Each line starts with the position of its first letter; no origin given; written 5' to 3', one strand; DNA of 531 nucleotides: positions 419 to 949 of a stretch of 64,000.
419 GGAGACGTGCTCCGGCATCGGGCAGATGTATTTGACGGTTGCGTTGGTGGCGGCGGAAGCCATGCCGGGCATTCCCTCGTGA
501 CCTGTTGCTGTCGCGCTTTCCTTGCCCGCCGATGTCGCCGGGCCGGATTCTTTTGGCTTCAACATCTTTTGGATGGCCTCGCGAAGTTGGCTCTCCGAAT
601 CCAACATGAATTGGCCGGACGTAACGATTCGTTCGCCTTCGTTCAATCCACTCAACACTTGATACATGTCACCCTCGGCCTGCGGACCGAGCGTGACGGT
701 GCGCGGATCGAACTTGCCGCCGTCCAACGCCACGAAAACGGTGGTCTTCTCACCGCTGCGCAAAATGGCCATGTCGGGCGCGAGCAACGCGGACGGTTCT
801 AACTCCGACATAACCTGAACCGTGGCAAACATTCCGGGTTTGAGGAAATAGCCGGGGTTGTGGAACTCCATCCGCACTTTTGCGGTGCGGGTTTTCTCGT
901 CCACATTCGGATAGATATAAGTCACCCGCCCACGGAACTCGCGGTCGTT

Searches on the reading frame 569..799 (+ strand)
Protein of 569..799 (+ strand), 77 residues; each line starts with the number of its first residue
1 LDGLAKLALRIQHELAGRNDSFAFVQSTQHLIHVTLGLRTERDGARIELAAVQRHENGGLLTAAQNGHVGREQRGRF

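Call 89: search_protein_families(library=pfam, alignment_id=A8, max_evalue=0.0001)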
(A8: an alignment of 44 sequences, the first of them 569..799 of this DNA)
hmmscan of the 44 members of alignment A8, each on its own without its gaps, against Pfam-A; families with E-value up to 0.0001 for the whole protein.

A. member 1, window:569-799:+ (77 aa): 0 families

B. families by the number of members that match (of 44 scanned): 44 families (the first 25 are shown)
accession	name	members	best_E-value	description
PF04542.20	Sigma70_r2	3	6.1e-18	Sigma-70 region 2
PF08281.18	Sigma70_r4_2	3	4.4e-15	Sigma-70, region 4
PF04545.22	Sigma70_r4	3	1.3e-10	Sigma-70, region 4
PF19335.5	HMBD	2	9.6e-15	Heavy metal binding domain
PF00393.24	6PGD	1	2.2e-136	6-phosphogluconate dehydrogenase, C-terminal domain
PF03446.21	NAD_binding_2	1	2.1e-49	NAD binding domain of 6-phosphogluconate dehydrogenase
PF01432.26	Peptidase_M3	1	5e-48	Peptidase family M3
PF04002.20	RadC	1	1.1e-36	RadC-like JAB domain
PF02321.23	OEP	1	7.9e-36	Outer membrane efflux protein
PF02367.23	TsaE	1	4.6e-34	Threonylcarbamoyl adenosine biosynthesis protein TsaE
PF09992.14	NAGPA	1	3.9e-33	Phosphodiester glycosidase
PF11459.13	AbiEi_3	1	4.7e-33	Transcriptional regulator, AbiEi antitoxin, Type IV TA system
PF00586.29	AIRS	1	7.7e-27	AIR synthase related protein, N-terminal domain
PF00270.35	DEAD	1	1.1e-24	DEAD/DEAH box helicase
PF13784.11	Fic_N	1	1.8e-23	Fic/DOC family N-terminal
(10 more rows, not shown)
